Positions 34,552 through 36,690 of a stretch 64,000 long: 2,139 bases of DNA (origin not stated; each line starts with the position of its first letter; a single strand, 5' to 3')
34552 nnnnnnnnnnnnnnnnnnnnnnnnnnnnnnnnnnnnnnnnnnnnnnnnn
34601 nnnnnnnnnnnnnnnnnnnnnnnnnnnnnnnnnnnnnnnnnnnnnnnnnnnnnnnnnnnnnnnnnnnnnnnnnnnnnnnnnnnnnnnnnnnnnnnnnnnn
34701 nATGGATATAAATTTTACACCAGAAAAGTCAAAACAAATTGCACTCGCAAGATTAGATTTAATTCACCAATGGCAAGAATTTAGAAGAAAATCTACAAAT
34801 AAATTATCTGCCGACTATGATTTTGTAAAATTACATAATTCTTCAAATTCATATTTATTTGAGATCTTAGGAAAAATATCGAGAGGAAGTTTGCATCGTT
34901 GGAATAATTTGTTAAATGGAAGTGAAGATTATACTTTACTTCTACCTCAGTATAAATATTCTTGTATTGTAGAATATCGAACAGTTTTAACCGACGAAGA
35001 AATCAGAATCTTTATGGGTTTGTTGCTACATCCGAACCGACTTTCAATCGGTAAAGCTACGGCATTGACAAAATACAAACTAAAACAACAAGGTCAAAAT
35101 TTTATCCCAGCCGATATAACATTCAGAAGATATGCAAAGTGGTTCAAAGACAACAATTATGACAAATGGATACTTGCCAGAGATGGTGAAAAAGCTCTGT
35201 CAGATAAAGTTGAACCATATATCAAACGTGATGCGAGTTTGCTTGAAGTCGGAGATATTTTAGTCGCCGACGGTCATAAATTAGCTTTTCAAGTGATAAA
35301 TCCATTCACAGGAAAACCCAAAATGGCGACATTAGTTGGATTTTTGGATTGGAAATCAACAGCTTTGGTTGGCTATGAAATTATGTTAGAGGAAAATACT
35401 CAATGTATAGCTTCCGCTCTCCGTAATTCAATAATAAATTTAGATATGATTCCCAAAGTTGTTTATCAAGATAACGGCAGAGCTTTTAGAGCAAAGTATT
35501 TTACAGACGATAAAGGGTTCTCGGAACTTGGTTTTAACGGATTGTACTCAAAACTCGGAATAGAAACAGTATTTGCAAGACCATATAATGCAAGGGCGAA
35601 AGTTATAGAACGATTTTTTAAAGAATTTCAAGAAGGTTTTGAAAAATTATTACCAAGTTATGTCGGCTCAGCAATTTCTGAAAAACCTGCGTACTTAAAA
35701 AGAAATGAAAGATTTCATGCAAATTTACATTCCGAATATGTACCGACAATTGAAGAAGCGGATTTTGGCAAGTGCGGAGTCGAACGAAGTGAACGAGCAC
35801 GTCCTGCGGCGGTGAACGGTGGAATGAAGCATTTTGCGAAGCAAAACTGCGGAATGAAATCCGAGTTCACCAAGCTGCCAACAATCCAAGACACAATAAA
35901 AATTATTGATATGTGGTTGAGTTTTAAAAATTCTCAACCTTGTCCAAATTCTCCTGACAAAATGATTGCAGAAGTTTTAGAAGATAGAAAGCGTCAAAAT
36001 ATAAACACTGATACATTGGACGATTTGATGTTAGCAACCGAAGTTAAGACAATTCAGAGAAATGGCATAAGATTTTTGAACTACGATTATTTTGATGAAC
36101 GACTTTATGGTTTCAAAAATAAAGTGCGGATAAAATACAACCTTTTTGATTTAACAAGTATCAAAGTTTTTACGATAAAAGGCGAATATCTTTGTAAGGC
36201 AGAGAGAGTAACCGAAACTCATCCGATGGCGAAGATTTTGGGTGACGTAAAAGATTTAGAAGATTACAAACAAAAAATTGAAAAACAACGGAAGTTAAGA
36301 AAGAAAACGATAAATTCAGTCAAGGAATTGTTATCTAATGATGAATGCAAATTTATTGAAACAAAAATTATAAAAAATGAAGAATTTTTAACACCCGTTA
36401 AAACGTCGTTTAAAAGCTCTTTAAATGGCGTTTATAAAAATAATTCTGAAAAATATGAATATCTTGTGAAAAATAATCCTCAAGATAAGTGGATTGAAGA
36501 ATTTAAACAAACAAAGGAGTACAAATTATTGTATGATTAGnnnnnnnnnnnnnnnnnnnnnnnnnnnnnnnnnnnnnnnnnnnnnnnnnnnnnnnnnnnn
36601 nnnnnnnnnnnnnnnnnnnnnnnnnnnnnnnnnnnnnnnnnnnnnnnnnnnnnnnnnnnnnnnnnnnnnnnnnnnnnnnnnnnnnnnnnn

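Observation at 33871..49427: tRNA-Gln-adjacent 15.5 kb island: Mu/Tn7-type transposition module carrying stacked defence cargo, with no CRISPR-Cas and no phage genes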

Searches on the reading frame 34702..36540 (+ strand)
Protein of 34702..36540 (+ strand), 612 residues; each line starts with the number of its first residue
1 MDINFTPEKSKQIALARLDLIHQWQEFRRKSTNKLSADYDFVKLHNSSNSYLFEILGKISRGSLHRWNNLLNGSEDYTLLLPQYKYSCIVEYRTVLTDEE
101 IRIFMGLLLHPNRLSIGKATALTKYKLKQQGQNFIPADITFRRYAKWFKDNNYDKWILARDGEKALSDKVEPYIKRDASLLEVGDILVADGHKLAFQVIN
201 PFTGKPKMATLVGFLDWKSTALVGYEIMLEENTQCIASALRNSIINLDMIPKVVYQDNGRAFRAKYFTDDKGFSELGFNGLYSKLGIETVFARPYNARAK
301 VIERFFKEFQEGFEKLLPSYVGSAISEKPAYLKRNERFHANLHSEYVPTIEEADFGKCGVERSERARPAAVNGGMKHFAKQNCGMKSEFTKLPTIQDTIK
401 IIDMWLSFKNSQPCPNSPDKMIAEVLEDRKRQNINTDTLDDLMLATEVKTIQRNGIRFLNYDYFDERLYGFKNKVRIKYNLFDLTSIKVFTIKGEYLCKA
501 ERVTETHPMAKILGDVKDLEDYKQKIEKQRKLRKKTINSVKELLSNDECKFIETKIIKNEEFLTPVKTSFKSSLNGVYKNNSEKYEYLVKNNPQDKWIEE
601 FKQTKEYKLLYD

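Call 4: search_protein_families(library=pfam, proteins=[window:34702-36540:+], max_evalue=0.01)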
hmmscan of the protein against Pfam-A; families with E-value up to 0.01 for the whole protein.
window:34702-36540:+ (612 aa): 1 family
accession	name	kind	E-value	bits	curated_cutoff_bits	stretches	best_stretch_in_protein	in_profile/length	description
PF09299.17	Mu-transpos_C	-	2.8e-14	53.3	21.7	1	440-498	1-60/61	Mu transposase, C-terminal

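Call 10: search_protein_families(library=ncbifam, proteins=[window:34702-36540:+], max_evalue=0.01)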
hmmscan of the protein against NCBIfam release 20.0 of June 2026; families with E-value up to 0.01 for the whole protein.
window:34702-36540:+ (612 aa): 1 family
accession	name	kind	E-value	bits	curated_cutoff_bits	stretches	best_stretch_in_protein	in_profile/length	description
NF033577.2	transpos_IS481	equivalog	3.1e-08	33.5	224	1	209-313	148-243/284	IS481 family transposase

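Call 17: find_homologous_proteins(query=window:34702-36540:+)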
Query window:34702-36540:+ (612 aa): 5000 proteins with E <= 0.001 among 8000 candidates; the best 120 are listed.
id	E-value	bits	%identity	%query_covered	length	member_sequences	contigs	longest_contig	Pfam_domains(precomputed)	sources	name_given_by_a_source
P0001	0.0e+0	1395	100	100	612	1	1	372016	PF09299.18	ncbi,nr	ncbi:MAG: Mu transposase C-terminal domain-containing protein [Candidatus Gastranaerophilales bacter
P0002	0.0e+0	1123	83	100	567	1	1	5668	PF00665.33,PF09299.18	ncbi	-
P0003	0.0e+0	1112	83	98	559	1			PF09299.18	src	-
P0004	0.0e+0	1109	83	99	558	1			PF09299.18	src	-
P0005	0.0e+0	1078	79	100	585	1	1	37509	PF09299.18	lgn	-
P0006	0.0e+0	1076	79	100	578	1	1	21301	PF00665.33,PF09299.18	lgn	-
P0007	0.0e+0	1076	79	100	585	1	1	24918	PF00665.33,PF09299.18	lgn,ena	-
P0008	0.0e+0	1076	80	100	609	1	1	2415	PF09299.18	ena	-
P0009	0.0e+0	1075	79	100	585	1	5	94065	PF09299.18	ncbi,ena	-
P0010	0.0e+0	1074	80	100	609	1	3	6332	PF09299.18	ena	-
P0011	0.0e+0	1073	79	100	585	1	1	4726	PF09299.18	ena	-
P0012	0.0e+0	1073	79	99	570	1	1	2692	PF09299.18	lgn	-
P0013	0.0e+0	1073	79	100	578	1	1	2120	PF00665.33,PF09299.18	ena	-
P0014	0.0e+0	1073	79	100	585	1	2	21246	PF00665.33,PF09299.18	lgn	-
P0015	0.0e+0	1072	79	100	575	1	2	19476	PF09299.18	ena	-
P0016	0.0e+0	1070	79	100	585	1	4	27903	PF09299.18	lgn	-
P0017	0.0e+0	1069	79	100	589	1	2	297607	PF00665.33,PF09299.18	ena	-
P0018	0.0e+0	1067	79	100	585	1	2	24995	PF09299.18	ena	-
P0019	0.0e+0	1067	78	100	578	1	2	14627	PF00665.33,PF09299.18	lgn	-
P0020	0.0e+0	1067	79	100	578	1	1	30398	PF00665.33,PF09299.18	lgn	-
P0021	0.0e+0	1064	78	100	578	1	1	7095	PF00665.33,PF09299.18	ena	-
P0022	0.0e+0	1063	78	100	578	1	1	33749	PF00665.33,PF09299.18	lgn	-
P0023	0.0e+0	1062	79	100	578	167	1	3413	PF00665.33,PF09299.18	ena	-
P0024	0.0e+0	1061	78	100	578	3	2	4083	PF00665.33,PF09299.18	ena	-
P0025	0.0e+0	1060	78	100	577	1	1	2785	PF09299.18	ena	-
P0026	0.0e+0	1060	78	100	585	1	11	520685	PF00665.33,PF09299.18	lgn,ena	-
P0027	0.0e+0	1059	78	100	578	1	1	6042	PF00665.33,PF09299.18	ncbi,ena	-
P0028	0.0e+0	1059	78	100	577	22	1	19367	PF00665.33,PF09299.18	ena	-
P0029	0.0e+0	1059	77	100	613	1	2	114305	PF09299.18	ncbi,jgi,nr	ncbi:MAG: transposase family protein [Clostridiaceae bacterium]|jgi:putative transposase|nr:transpos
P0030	0.0e+0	1058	78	100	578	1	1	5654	PF00665.33,PF09299.18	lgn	-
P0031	0.0e+0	1058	77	100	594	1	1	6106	PF09299.18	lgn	-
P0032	0.0e+0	1058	78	100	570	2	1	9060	PF00665.33,PF09299.18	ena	-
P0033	0.0e+0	1058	78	100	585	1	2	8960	PF09299.18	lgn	-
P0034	0.0e+0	1057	78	100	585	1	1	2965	PF09299.18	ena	-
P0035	0.0e+0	1057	78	100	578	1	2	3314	PF09299.18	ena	-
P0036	0.0e+0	1057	77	100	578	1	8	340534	PF00665.33,PF09299.18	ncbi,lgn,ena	-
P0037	0.0e+0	1057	77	100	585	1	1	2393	PF00665.33,PF09299.18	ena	-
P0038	0.0e+0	1057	78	100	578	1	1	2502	PF09299.18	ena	-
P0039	0.0e+0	1056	77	100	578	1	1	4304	PF00665.33,PF09299.18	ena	-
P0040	0.0e+0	1056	78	99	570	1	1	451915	PF00665.33,PF09299.18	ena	-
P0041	0.0e+0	1055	78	100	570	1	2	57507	PF00665.33,PF09299.18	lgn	-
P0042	0.0e+0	1054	77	100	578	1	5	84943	PF00665.33,PF09299.18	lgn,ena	-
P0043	0.0e+0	1054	78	100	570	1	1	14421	PF09299.18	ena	-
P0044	0.0e+0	1054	77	100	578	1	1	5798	PF09299.18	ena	-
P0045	0.0e+0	1053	77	100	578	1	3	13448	PF09299.18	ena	-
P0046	0.0e+0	1052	78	100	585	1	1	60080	PF00665.33,PF09299.18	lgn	-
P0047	0.0e+0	1052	78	100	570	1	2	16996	PF09299.18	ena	-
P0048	0.0e+0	1051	78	99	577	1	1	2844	PF00665.33,PF09299.18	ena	-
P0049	0.0e+0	1051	77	100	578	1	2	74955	PF00665.33,PF09299.18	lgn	-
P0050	0.0e+0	1051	78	100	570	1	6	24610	PF00665.33,PF09299.18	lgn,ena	-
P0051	0.0e+0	1051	77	100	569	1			PF09299.18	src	-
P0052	0.0e+0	1050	77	100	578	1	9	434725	PF09299.18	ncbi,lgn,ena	-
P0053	0.0e+0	1050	77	100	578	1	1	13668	PF09299.18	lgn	-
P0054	0.0e+0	1049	78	100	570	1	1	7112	PF00665.33,PF09299.18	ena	-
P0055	0.0e+0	1048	78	100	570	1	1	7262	PF00665.33,PF09299.18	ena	-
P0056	0.0e+0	1048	78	100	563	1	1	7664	PF00665.33,PF09299.18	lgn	-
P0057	0.0e+0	1048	77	100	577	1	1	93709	PF00665.33,PF09299.18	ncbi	-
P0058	0.0e+0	1047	77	100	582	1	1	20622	PF00665.33,PF09299.18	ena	-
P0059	0.0e+0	1046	77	99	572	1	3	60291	PF00665.33,PF09299.18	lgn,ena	-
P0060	0.0e+0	1046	77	100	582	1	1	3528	PF00665.33,PF09299.18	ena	-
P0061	0.0e+0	1045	77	100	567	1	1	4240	PF09299.18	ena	-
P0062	0.0e+0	1045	76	100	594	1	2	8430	PF00665.33,PF09299.18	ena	-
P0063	0.0e+0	1045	77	100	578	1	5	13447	PF00665.33,PF09299.18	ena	-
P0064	0.0e+0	1045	76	100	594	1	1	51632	PF00665.33,PF09299.18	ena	-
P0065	0.0e+0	1044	77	100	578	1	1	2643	PF00665.33,PF09299.18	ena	-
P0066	0.0e+0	1044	77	100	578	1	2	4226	PF09299.18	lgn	-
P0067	0.0e+0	1044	77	100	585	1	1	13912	PF00665.33,PF09299.18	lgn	-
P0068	0.0e+0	1043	77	100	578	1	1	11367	PF09299.18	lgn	-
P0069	0.0e+0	1043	77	100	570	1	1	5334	PF09299.18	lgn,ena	-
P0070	0.0e+0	1043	75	100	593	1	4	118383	PF09299.18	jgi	-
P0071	0.0e+0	1042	76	100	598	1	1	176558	PF00665.33,PF09299.18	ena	-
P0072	0.0e+0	1042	78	100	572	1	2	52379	PF00665.33,PF09299.18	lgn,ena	-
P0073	0.0e+0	1042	78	100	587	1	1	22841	PF09299.18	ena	-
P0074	0.0e+0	1042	77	100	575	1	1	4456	PF00665.33,PF09299.18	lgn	-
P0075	0.0e+0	1042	77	100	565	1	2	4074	PF09299.18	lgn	-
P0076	0.0e+0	1042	77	100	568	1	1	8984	PF09299.18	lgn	-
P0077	0.0e+0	1042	77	100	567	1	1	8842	PF00665.33,PF09299.18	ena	-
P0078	0.0e+0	1042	78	100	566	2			PF09299.18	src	-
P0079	0.0e+0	1041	77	100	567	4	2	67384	PF09299.18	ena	-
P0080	0.0e+0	1041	77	100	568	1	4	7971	PF09299.18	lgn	-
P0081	0.0e+0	1041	77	100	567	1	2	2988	PF00665.33,PF09299.18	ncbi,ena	-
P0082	0.0e+0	1040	76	100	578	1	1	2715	PF00665.33,PF09299.18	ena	-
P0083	0.0e+0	1040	77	100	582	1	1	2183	PF09299.18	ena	-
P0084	0.0e+0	1039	77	100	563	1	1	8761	PF00665.33,PF09299.18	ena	-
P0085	0.0e+0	1039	77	100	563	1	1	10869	PF00665.33,PF09299.18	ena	-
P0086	0.0e+0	1039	77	100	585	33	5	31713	PF00665.33,PF09299.18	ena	-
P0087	0.0e+0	1039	76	100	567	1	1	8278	PF09299.18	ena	-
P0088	0.0e+0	1038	77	99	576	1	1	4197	PF09299.18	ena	-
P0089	0.0e+0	1038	76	99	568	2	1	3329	PF00665.33,PF09299.18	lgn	-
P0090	0.0e+0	1037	77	100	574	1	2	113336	PF09299.18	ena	-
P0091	0.0e+0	1037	77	100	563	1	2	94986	PF00665.33,PF09299.18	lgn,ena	-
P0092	0.0e+0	1037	77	100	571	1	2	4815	PF00665.33,PF09299.18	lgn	-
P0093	0.0e+0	1037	77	100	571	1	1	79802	PF09299.18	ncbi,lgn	-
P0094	0.0e+0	1037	77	100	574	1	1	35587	PF00665.33,PF09299.18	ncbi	-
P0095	0.0e+0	1037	76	100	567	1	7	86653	PF00665.33,PF09299.18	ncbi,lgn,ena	-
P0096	0.0e+0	1037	77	100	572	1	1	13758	PF09299.18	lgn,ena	-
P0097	0.0e+0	1037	77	100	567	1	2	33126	PF09299.18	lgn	-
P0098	0.0e+0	1037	77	99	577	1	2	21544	PF09299.18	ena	-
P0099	0.0e+0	1037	78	100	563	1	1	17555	PF00665.33,PF09299.18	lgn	-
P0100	0.0e+0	1037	77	100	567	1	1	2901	PF09299.18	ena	-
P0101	0.0e+0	1036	77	100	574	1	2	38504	PF00665.33,PF09299.18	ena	-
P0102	0.0e+0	1036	77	100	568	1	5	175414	PF09299.18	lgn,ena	-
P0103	0.0e+0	1036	77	99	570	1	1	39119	PF00665.33,PF09299.18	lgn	-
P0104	0.0e+0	1036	76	100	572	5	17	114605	PF09299.18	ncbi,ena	-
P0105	0.0e+0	1036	77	100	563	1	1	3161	PF00665.33,PF09299.18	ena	-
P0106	0.0e+0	1036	77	100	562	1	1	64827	PF09299.18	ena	-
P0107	0.0e+0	1035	76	100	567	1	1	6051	PF09299.18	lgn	-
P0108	0.0e+0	1035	77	100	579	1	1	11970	PF09299.18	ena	-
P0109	0.0e+0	1035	77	100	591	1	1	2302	PF00665.33,PF09299.18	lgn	-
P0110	0.0e+0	1035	77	100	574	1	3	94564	PF00665.33,PF09299.18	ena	-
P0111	0.0e+0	1035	76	100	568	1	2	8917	PF00665.33,PF09299.18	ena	-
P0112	0.0e+0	1035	77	100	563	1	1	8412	PF09299.18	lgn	-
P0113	0.0e+0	1035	76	100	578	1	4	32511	PF00665.33,PF09299.18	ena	-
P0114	0.0e+0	1035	76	100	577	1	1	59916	PF00665.33,PF09299.18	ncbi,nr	ncbi:MAG: transposase [Brachyspira sp.]|nr:transposase [Brachyspira sp.]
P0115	0.0e+0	1035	77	100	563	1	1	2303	PF09299.18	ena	-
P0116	0.0e+0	1035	76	99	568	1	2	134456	PF00665.33,PF09299.18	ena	-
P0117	0.0e+0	1035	77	99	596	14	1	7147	PF00665.33,PF09299.18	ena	-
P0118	0.0e+0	1034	77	99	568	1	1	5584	PF00665.33,PF09299.18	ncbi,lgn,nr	ncbi:MAG: Mu transposase C-terminal domain-containing protein [Candidatus Gastranaerophilales bacter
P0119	0.0e+0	1034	76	100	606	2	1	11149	PF00665.33,PF09299.18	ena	-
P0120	0.0e+0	1034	76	100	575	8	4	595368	PF09299.18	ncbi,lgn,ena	-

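Call 21: find_encoding_contigs(protein=P0009, flank=10000, max_places=5)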
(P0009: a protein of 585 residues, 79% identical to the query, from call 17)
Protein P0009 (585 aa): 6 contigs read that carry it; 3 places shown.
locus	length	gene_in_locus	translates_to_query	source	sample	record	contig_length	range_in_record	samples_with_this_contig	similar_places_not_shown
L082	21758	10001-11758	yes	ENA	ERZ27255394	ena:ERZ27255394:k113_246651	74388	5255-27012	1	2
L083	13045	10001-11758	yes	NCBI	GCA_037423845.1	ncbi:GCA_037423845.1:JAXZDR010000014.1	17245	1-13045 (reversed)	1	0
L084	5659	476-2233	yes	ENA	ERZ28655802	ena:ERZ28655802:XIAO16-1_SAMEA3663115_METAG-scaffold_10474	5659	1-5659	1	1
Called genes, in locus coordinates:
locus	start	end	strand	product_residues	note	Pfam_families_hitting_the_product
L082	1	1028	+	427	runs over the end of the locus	PF00709:Adenylsucc_synt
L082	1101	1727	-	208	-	-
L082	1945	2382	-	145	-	PF02580:Tyr_Deacylase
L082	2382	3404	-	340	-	PF21016:RlmN_N, PF04055:Radical_SAM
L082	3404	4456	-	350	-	PF03741:TerC, PF04332:DUF475, PF03741:TerC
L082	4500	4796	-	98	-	-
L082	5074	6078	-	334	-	PF00044:Gp_dh_N, PF02800:Gp_dh_C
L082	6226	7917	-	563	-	PF00343:Phosphorylase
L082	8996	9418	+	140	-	PF06056:Terminase_5, PF13384:HTH_23 (faint)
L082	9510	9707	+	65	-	-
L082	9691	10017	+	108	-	-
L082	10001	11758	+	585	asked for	PF09299:Mu-transpos_C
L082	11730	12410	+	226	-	PF05621:TniB (faint), PF13401:AAA_22, PF00004:AAA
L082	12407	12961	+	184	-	PF14659:Phage_int_SAM_3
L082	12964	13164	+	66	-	-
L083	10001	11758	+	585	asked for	PF09299:Mu-transpos_C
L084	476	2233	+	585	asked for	PF09299:Mu-transpos_C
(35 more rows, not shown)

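Call 22: find_encoding_contigs(protein=P0026, flank=10000, max_places=6)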
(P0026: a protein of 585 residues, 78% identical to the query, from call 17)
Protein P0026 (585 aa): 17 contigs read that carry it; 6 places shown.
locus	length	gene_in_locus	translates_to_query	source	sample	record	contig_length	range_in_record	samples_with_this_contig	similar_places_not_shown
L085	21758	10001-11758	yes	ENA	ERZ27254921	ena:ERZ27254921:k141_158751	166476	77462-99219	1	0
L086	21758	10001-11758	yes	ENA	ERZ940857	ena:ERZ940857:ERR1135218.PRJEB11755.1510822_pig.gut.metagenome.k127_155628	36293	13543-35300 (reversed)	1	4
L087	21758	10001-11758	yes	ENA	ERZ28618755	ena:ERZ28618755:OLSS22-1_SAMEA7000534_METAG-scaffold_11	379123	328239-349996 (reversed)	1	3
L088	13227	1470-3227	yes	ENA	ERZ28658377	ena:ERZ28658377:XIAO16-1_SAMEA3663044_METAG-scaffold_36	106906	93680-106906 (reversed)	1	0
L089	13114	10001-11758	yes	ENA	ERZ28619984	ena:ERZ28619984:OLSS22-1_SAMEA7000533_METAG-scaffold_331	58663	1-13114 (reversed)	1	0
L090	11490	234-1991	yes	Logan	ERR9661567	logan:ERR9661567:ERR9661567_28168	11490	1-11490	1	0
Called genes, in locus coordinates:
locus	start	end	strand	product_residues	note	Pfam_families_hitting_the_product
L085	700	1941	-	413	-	PF14281:PDDEXK_4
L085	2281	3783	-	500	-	PF02384:N6_Mtase, PF05175:MTS (weak), PF07669:Eco57I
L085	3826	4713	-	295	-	-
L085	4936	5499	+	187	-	PF00589:Phage_integrase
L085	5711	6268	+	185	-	-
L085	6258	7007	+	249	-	-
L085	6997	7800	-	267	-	PF02384:N6_Mtase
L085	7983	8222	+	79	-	-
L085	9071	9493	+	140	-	PF13384:HTH_23 (weak), PF06056:Terminase_5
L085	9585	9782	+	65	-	-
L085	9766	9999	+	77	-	-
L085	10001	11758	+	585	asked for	PF00665:rve (faint), PF09299:Mu-transpos_C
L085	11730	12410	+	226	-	PF05621:TniB (faint), PF13401:AAA_22, PF00004:AAA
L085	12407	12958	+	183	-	PF14659:Phage_int_SAM_3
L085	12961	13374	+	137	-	-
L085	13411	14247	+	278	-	-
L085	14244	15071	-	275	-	PF18754:Nmad3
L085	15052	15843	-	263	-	PF22507:DUF6994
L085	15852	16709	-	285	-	PF04556:DpnII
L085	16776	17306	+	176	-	-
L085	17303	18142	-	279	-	PF02086:MethyltransfD12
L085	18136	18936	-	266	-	PF01555:N6_N4_Mtase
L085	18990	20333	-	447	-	PF16263:DUF4917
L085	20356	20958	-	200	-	-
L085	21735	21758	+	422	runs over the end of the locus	PF00875:DNA_photolyase (faint)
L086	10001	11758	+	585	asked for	PF00665:rve (faint), PF09299:Mu-transpos_C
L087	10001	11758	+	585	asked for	PF00665:rve (faint), PF09299:Mu-transpos_C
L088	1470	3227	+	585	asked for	PF00665:rve (faint), PF09299:Mu-transpos_C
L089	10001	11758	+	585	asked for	PF00665:rve (faint), PF09299:Mu-transpos_C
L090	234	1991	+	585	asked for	PF00665:rve (faint), PF09299:Mu-transpos_C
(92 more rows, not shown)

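Call 27: find_encoding_contigs(protein=P0002, flank=10000, max_places=5)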
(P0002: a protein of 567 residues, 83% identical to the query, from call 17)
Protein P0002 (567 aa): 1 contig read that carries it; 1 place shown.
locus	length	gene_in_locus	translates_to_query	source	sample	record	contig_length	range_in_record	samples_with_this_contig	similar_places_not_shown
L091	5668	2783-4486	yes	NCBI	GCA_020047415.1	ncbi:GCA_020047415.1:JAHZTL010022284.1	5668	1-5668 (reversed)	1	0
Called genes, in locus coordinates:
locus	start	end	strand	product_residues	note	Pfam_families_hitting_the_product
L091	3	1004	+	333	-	?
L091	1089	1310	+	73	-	-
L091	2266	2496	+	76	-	-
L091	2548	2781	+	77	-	-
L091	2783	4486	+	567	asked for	PF00665:rve (weak), PF09299:Mu-transpos_C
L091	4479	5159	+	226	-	PF13401:AAA_22, PF00004:AAA (weak), PF05621:TniB (weak)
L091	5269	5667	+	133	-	?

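Call 36: find_related_loci(query=A3, collection=metagenome_contigs, flank=10000)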
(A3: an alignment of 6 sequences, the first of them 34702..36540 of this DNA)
Query A3 (612 aa) in metagenome_contigs; peptide patterns used: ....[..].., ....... (x = any residue, [..] = any of these).
436 stretches matched a pattern; 181 encode a relative of the query (tblastn E <= 1e-3); the best 80 are kept; 80 distinct loci.
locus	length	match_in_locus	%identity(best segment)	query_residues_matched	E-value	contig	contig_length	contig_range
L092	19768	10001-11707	79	3-612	0e+0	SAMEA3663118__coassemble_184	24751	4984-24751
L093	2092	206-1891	77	3-612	0e+0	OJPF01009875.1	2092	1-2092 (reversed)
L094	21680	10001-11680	77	5-612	0e+0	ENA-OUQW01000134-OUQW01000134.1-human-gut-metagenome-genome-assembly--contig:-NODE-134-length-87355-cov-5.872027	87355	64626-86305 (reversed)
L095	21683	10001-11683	78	4-612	0e+0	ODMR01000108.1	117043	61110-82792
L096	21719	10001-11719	77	3-612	0e+0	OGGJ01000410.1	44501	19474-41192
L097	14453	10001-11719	77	3-612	0e+0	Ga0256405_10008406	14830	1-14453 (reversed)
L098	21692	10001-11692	76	1-612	0e+0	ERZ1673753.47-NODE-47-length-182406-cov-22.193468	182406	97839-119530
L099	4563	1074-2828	75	3-612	0e+0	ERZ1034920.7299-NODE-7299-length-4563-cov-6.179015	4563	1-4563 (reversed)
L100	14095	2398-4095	76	3-612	0e+0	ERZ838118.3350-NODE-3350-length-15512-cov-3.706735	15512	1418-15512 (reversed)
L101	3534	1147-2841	77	3-611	0e+0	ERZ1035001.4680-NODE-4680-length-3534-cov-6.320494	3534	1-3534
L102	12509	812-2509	76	3-612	0e+0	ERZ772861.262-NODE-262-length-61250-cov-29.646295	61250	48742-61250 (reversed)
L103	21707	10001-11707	77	3-612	0e+0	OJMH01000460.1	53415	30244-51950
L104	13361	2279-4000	76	2-612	0e+0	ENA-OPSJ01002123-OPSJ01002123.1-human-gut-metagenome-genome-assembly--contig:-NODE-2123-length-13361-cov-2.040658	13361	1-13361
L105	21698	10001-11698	76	4-612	0e+0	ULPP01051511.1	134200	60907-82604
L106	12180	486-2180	76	5-612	0e+0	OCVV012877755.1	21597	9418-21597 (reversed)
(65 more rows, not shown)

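Call 42: search_solved_structures(query=P0026, max_evalue=0.01, show_alignments=1)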
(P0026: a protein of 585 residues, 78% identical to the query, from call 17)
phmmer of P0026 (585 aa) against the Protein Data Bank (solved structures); distinct sequences matched with E-value up to 0.01: 0.
